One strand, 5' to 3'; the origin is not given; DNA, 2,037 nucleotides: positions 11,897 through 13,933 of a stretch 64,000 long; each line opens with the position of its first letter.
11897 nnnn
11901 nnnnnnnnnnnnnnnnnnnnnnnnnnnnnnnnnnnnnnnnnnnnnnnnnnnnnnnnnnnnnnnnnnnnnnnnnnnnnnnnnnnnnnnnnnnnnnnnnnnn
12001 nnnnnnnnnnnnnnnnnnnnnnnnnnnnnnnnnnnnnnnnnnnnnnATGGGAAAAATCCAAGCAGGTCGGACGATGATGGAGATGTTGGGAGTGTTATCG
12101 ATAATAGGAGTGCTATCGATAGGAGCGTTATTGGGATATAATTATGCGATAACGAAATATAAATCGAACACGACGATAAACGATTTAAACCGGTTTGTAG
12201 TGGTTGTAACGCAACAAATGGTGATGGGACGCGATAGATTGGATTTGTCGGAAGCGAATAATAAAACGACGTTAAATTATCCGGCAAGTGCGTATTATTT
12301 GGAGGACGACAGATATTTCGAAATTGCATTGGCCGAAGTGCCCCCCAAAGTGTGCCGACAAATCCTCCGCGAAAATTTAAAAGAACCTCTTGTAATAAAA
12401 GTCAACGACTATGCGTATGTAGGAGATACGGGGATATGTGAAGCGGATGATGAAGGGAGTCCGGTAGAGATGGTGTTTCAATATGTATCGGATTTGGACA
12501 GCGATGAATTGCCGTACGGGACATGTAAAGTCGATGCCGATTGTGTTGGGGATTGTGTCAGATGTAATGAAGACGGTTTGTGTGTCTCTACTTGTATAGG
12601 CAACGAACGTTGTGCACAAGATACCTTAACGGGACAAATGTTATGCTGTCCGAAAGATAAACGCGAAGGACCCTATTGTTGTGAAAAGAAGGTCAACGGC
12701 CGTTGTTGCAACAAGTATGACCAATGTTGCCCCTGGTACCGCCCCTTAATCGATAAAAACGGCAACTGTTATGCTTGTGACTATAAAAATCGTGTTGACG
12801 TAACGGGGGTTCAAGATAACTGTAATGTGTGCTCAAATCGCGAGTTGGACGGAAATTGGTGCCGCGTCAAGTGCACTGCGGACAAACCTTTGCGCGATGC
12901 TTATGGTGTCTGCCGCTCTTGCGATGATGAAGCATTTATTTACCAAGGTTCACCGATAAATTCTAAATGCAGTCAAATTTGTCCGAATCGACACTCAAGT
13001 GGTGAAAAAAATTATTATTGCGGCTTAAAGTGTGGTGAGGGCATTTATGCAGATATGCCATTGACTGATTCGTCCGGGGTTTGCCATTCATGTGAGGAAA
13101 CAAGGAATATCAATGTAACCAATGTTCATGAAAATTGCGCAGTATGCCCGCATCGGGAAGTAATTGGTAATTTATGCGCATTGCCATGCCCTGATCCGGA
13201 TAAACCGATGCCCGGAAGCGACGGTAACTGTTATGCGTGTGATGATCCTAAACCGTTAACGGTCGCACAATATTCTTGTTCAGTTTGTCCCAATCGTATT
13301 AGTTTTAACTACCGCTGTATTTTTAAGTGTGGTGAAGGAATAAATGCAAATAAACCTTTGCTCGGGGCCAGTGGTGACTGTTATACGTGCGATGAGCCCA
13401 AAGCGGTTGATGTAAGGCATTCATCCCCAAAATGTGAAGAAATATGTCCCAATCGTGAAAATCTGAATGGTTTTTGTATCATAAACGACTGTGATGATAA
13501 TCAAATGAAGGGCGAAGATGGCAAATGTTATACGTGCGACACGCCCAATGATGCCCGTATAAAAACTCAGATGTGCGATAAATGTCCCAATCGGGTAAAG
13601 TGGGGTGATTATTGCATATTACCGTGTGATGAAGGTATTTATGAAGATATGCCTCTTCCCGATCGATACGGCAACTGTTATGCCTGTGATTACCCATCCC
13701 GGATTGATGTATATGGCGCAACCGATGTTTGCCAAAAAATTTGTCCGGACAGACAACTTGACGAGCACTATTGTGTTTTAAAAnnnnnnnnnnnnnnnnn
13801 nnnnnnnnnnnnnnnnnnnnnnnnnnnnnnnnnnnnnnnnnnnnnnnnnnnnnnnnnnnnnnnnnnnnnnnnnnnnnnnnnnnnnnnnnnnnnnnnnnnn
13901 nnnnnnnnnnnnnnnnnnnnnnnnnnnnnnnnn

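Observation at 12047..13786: Novel secreted cysteine-rich tandem-repeat protein with a type IV prepilin-like leader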

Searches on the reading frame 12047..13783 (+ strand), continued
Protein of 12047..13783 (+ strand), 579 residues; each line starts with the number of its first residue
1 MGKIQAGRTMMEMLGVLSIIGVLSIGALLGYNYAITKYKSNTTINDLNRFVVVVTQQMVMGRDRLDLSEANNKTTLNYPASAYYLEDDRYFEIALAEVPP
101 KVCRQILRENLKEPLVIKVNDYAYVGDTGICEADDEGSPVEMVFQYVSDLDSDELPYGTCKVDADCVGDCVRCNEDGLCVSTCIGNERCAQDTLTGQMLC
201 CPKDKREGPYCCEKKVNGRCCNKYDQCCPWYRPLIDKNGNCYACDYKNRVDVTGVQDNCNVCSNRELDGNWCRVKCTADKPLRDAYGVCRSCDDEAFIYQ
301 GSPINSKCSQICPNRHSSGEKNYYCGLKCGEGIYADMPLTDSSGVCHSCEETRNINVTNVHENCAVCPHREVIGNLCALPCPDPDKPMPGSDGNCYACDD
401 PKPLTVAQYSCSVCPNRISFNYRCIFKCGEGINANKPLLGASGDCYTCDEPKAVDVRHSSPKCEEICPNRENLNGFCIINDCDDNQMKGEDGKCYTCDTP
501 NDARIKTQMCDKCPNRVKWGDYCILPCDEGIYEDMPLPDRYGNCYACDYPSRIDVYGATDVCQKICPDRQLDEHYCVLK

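Call 58: search_protein_families(library=pfam, proteins=[L063:2217-3290:-, L063:3376-3855:-, L063:3855-4382:-, L063:4381-5040:+, L063:6075-6941:+, L063:7014-7868:+, L063:7927-9327:+, L063:9545-10498:+, L079:16700-17731:-, L079:18017-18979:+], max_evalue=0.001)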
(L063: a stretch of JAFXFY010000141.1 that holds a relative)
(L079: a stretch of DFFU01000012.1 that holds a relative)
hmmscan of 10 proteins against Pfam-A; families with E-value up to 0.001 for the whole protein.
L063:2217-3290:- (358 aa): 4 families
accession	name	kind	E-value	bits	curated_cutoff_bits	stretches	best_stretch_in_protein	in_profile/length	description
PF01555.25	N6_N4_Mtase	-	9.6e-70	235.4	26.7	1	23-245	1-221/221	DNA methylase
PF18755.6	RAMA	-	6.2e-16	58.7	35.2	1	262-353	11-102/107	Restriction Enzyme Adenine Methylase Associated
PF13847.12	Methyltransf_31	-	1.6e-05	25.1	27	0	205-247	3-48/145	Methyltransferase domain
PF01170.24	UPF0020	-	0.00025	21.2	22.3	0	200-245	23-65/197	RMKL-like, methyltransferase domain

L063:3376-3855:- (160 aa): 2 families
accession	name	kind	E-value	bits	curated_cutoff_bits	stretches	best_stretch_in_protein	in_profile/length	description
PF06347.19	SH3_4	-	2e-18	66.3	24.1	1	36-90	3-56/56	Bacterial SH3 domain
PF08239.17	SH3_3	-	4.3e-11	43.3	27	1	37-85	2-50/54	Bacterial SH3 domain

L063:3855-4382:- (176 aa): 2 families
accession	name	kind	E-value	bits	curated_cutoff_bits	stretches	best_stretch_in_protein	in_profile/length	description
PF00692.24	dUTPase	-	6.7e-12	45.7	22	1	17-133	3-114/129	dUTPase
PF22769.1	DCD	-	1.5e-05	25.6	27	1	51-120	82-150/153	dCTP deaminase-like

L063:4381-5040:+ (220 aa): 0 families

L063:6075-6941:+ (289 aa): 4 families
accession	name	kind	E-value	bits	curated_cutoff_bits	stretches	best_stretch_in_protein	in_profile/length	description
PF01323.26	DSBA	-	2.5e-21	76.8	25.6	1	140-281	2-189/191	DSBA-like thioredoxin domain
PF13462.12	Thioredoxin_4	-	3.7e-17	63.4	23.2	1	126-283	3-164/165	Thioredoxin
PF13098.12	Thioredoxin_2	-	2.7e-06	28.1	27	1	134-278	3-100/104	Thioredoxin-like domain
PF13743.12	Thioredoxin_5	-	3.9e-05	23.9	27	1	203-264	101-163/186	Thioredoxin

L063:7014-7868:+ (285 aa): 2 families
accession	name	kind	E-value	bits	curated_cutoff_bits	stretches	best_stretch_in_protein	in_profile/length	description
PF01551.29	Peptidase_M23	-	1.8e-32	111.8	28.7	1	186-280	3-96/96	Peptidase family M23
PF01476.26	LysM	-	1.7e-15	57.1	20.9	1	43-85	2-43/43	LysM domain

L063:7927-9327:+ (467 aa): 1 family
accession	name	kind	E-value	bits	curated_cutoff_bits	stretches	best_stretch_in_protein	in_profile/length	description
PF08238.18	Sel1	-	7.5e-33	112.2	30.7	3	52-86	2-36/36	Sel1 repeat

L063:9545-10498:+ (318 aa): 3 families
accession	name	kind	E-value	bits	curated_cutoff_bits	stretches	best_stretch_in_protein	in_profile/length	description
PF00535.33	Glycos_transf_2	-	1.7e-37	129.4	23.3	1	5-134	1-131/168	Glycosyl transferase family 2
PF13641.12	Glyco_tranf_2_3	-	2.9e-13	50.8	27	1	2-117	1-122/230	Glycosyltransferase like family 2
PF10111.15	Glyco_tranf_2_2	-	2.6e-11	44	27.3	1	5-101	1-101/276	Glycosyltransferase like family 2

L079:16700-17731:- (344 aa): 1 family
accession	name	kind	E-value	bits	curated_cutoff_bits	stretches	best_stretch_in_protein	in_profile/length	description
PF02547.20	Queuosine_synth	-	7.1e-127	423.4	25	1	5-340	3-322/322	Queuosine biosynthesis protein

L079:18017-18979:+ (321 aa): 1 family
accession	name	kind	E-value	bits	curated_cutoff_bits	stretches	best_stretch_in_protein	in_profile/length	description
PF01207.24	Dus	-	3.4e-75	253.5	20.4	1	14-303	2-289/311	Dihydrouridine synthase (Dus)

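Call 62: search_dna_similar(query=window:12047-13783:+, collection=plasmids, mode=protein, max_evalue=0.001, max_rows=10)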
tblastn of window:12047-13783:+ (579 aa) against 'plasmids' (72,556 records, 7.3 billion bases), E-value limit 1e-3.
No match.

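Call 63: search_dna_similar(query=window:12047-13783:+, collection=phages, mode=protein, max_evalue=0.001, max_rows=10)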
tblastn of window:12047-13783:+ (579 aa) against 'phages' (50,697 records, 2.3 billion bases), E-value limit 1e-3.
Records with a match: 2; places in all: 2; records where one place covers at least 80% of the query: 0.
Best place of each record, by identity: <60% 2.
By first word of the organism name: Bacteriophage 2.
By host as written in the record: - 2.
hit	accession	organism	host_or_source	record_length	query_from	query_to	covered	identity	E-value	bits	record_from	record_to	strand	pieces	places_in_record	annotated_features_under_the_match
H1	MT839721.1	Bacteriophage sp.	human fecal samples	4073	5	52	8%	52.1%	4e-7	59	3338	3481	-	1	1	record has no annotation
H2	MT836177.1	Bacteriophage sp.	human fecal samples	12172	5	51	8%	48.9%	6e-6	56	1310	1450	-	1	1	record has no annotation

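Call 78: find_encoding_contigs(protein=P0006, flank=6000, max_places=3)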
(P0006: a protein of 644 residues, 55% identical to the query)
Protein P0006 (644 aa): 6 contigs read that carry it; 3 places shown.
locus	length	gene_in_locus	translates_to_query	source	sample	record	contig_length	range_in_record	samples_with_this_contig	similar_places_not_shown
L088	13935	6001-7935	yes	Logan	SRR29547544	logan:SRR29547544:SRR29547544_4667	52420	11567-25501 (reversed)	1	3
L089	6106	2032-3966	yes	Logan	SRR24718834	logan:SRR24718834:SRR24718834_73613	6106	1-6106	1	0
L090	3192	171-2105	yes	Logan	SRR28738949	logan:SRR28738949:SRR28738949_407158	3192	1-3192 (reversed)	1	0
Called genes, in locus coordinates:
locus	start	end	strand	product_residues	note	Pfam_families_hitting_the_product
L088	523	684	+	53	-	-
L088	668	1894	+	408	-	-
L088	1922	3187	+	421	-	PF00239:Resolvase, PF07508:Recombinase, PF13408:Zn_ribbon_recom (faint)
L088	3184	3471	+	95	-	-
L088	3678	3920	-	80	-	-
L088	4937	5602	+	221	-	PF14681:UPRTase, PF00156:Pribosyltran (weak)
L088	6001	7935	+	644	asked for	-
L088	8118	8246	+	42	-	-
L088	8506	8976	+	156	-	PF00572:Ribosomal_L13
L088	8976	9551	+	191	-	PF00380:Ribosomal_S9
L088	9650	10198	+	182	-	PF13302:Acetyltransf_3, PF13420:Acetyltransf_4, PF00583:Acetyltransf_1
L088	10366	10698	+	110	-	PF11742:DUF3302 (weak)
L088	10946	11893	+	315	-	-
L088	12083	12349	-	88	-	-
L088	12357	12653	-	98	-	-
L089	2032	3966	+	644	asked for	-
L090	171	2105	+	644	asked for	-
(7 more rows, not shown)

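Call 79: find_encoding_contigs(protein=P0001, flank=6000, max_places=2)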
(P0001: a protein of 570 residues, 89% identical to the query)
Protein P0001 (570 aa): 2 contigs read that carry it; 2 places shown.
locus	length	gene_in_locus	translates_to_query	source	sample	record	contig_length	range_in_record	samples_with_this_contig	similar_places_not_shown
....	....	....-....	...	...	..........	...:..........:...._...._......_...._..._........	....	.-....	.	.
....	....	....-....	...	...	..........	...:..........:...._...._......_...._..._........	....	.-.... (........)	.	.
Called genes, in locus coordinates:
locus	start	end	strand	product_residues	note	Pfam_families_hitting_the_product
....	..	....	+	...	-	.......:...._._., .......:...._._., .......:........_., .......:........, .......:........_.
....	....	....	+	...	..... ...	-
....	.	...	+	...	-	?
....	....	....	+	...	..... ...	-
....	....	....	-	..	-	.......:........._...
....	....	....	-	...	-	-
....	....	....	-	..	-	?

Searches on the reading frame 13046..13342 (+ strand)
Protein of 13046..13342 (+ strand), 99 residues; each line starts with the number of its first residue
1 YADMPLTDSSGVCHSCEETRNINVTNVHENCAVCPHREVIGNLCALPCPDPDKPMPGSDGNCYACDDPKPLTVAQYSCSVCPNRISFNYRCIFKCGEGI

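Call 38: predict_structure(alignment_id=A2)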
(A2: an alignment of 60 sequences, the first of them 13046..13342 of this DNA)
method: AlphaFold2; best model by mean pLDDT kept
length: 99 residues; sequences in the alignment: 60
mean_pLDDT: 88.4   pTM: 0.67
mean pLDDT of the five models: 88.4, 88.3, 88.0, 87.7, 85.6
residues with pLDDT >= 90: 54; 70-90: 39; 50-70: 6; < 50: 0
segments of 3 or more residues with pLDDT < 50: none
pLDDT, mean of each block of 10 residues (from residue 1): 89 94 94 93 89 86 90 79 89 79
secondary structure, 60 per line:
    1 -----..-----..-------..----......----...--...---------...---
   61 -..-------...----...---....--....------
elements in order: H28-33 E38-40 E43-45 E55-57 E71-73 E84-87 E90-93

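Call 43: search_solved_structures(query=A2, max_evalue=10)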
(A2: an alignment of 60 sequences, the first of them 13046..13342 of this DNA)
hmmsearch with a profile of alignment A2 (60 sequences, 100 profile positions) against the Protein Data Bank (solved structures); distinct sequences matched with E-value up to 10: 1.
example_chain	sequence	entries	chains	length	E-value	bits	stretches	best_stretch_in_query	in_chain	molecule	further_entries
1h0h_B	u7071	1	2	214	0.035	17.4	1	44-100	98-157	FORMATE DEHYDROGENASE SUBUNIT BETA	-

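Call 45: fold_search(model_id=the predicted structure, library=pdb)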
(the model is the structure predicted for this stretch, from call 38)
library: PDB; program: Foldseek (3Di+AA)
matches with E <= 10: 14; with E <= 0.001: 0
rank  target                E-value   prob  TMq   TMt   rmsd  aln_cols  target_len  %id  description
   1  9bde_R                3.2e+00  0.02  0.18  0.10  11.0       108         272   20  Middle Region of Apolipoprotein B 100 bound to Low Density Lipoprotein Receptor (released 2024-12-25)
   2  8d3d_A                4.7e+00  0.01  0.18  0.02  19.8       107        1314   14  VWF tubule derived from dimeric D1-A1 (released 2022-07-06)
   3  4r0m_A                6.1e+00  0.01  0.14  0.05  11.9        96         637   12  Structure of McyG A-PCP complexed with phenylalanyl-adenylate (released 2015-04-15)
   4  7mqs_E                6.6e+00  0.02  0.20  0.04   6.6        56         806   23  The insulin receptor ectodomain in complex with three venom hybrid insulin molecules - asymmetric conformation (released 2022-03-16)
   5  3lgx_B                7.5e+00  0.01  0.13  0.04  11.9        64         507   17  Structure of probable D-alanine-poly(phosphoribitol) ligase subunit-1 from Streptococcus pyogenes with ATP (released 2010-03-02)
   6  6mgp_Y                8.0e+00  0.01  0.18  0.15  10.3       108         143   10  Structure of human 4-1BB / 4-1BBL complex (released 2018-11-14)
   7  5kay_A                8.5e+00  0.00  0.10  0.07  14.0        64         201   14  Structure of Spelter bound to Zn2+ (released 2016-08-03)
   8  2ply_B                9.1e+00  0.02  0.16  0.09   3.6        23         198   13  Structure of the mRNA binding fragment of elongation factor SelB in complex with SECIS RNA. (released 2007-11-06)
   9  5hnh_A                9.1e+00  0.02  0.16  0.07   3.2        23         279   17  Crystal structure of pyrene- and phenanthrene-modified DNA in complex with the BpuJ1 endonuclease binding domain (released 2016-08-17)
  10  6gap_C                9.1e+00  0.01  0.19  0.11   8.3        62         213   13  Crystal structure of the T3D reovirus sigma1 coiled coil tail and body (released 2018-04-25)
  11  6gap_A                9.7e+00  0.02  0.21  0.11   8.3        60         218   13  Crystal structure of the T3D reovirus sigma1 coiled coil tail and body (released 2018-04-25)
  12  8bif_D                9.7e+00  0.02  0.17  0.06   4.2        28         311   14  O-Methyltransferase Plu4892 in complex with SAH (released 2023-03-08)
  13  6gao_C                9.7e+00  0.01  0.19  0.10   8.6        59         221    8  Crystal structure of the T1L reovirus sigma1 coiled coil tail and body (released 2018-04-25)
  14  5cjz                  9.7e+00  0.01  0.12  0.02  13.7        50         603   20  BT4246 with galactose (released 2016-10-12)

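Call 46: find_homologous_proteins(query=A2, max_evalue=0.001)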
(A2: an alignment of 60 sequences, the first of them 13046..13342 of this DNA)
Query A2 (60 sequences) (99 aa, profile of the alignment): 12 proteins with E <= 0.001 among 71 candidates.
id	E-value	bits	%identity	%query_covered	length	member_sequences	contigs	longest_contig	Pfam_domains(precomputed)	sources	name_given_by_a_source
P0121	1.5e-30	123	48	93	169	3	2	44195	-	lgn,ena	-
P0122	1.8e-27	113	41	95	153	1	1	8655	-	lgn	-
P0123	6.8e-24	102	35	73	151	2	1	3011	-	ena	-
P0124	8.9e-22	95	39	69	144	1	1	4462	-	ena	-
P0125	5.7e-18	83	44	61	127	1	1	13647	-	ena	-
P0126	6.5e-11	60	33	91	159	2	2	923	-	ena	-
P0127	1.1e-9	56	30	79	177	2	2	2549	-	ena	-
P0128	2.0e-9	55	23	79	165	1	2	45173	-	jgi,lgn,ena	-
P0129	1.5e-8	52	27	79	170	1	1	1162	-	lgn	-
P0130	1.9e-8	52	29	79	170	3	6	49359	-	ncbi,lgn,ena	-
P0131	3.9e-6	45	34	63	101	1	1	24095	-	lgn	-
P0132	1.3e-4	40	47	40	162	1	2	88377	-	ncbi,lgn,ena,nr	ncbi:MAG: hypothetical protein IKS41_02725 [Alphaproteobacteria bacterium]|nr:hypothetical protein [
